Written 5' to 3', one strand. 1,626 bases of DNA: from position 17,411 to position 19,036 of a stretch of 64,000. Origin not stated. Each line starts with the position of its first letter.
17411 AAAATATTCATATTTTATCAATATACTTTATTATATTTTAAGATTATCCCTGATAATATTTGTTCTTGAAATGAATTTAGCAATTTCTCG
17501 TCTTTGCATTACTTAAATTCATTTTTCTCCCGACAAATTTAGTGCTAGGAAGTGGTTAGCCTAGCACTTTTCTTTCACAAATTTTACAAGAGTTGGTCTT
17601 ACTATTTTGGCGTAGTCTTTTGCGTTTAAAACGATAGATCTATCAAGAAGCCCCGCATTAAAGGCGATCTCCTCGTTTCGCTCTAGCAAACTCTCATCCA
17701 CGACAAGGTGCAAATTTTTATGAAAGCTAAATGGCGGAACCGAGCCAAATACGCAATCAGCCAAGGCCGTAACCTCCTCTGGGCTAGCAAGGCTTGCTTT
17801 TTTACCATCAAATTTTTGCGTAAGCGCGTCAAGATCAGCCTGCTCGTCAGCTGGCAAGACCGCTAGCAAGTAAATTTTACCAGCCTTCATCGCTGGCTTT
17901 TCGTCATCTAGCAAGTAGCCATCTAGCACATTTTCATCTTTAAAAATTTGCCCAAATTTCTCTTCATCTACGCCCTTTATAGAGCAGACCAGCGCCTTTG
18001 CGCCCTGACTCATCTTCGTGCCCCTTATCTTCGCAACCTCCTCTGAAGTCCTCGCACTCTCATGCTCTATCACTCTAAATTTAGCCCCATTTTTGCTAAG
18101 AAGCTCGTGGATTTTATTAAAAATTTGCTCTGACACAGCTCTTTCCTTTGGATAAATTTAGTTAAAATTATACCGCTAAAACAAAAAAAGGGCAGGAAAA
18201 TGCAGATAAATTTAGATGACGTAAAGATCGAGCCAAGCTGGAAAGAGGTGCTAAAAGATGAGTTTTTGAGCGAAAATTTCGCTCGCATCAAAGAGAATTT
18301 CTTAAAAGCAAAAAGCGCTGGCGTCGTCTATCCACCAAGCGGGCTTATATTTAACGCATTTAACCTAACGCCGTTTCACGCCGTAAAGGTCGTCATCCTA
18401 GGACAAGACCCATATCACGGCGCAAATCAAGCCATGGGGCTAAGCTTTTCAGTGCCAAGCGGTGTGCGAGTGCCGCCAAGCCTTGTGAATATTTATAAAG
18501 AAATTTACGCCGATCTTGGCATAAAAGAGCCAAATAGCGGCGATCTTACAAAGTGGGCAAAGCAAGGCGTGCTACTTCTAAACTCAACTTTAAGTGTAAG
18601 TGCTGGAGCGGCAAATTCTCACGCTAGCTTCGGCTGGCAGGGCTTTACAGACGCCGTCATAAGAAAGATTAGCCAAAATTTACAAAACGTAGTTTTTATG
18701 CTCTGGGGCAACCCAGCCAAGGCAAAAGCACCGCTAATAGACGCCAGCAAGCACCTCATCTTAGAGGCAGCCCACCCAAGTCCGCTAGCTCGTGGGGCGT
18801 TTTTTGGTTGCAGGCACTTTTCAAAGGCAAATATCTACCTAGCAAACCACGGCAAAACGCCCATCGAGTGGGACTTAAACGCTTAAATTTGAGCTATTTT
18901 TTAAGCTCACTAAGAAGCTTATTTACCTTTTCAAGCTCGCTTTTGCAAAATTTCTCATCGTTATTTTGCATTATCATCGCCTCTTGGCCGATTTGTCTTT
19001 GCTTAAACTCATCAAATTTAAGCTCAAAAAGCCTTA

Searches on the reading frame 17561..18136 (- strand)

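Call 3: search_protein_families(library=pfam, proteins=[window:17561-18136:-], max_evalue=0.01)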
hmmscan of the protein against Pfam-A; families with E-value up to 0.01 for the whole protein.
window:17561-18136:- (191 aa): 1 family
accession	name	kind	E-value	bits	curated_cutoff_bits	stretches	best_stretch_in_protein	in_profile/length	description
PF04073.20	tRNA_edit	-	3.4e-24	85.7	25.5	1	85-177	31-122/123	Aminoacyl-tRNA editing domain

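Call 4: search_protein_families(library=ncbifam, proteins=[window:17561-18136:-], max_evalue=0.01)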
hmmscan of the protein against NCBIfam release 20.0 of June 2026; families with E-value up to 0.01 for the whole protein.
window:17561-18136:- (191 aa): 3 families
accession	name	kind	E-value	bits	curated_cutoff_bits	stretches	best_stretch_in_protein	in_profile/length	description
TIGR00011.1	YbaK_EbsC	equivalog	1.7e-12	47.4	153.25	1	87-185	53-150/152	Cys-tRNA(Pro) deacylase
NF007951.0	PRK10670.1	equivalog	3.7e-06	26.9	243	1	89-185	59-154/159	Cys-tRNA(Pro)/Cys-tRNA(Cys) deacylase YbaK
NF006625.0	PRK09194.1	equivalog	0.00069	18.6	558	1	18-155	247-352/559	proline--tRNA ligase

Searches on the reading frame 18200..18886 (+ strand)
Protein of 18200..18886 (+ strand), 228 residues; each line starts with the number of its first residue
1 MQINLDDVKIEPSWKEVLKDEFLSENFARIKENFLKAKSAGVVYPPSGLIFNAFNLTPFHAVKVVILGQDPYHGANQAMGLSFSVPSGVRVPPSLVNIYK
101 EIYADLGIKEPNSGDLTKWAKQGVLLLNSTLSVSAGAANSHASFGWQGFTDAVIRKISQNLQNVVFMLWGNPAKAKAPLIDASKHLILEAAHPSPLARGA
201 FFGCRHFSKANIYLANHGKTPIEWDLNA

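Call 3: search_protein_families(library=pfam, proteins=[window:18200-18886:+], max_evalue=0.01)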
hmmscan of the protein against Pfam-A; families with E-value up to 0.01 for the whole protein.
window:18200-18886:+ (228 aa): 1 family
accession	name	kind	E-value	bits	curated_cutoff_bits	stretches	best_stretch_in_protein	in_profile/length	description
PF03167.25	UDG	-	5.7e-15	56.1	24.3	1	59-214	6-140/141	Uracil DNA glycosylase superfamily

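Call 4: search_protein_families(library=ncbifam, proteins=[window:18200-18886:+], max_evalue=0.01)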
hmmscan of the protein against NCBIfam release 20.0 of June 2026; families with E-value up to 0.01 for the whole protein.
window:18200-18886:+ (228 aa): 5 families
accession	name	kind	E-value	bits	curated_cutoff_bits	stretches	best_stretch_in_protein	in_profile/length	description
NF003589.0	PRK05254.1-2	equivalog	1.7e-96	322.2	223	1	7-227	4-226/227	uracil-DNA glycosylase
NF003592.0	PRK05254.1-5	equivalog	1.4e-88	296.4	162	1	8-227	3-223/225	uracil-DNA glycosylase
TIGR00628.1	ung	equivalog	5.4e-80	268.2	185.75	1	12-219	2-210/210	uracil-DNA glycosylase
NF003591.1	PRK05254.1-4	equivalog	5.6e-77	258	237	1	11-215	2-207/208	uracil-DNA glycosylase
NF003588.0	PRK05254.1-1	equivalog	1.7e-59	201.1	143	1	9-226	9-224/225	uracil-DNA glycosylase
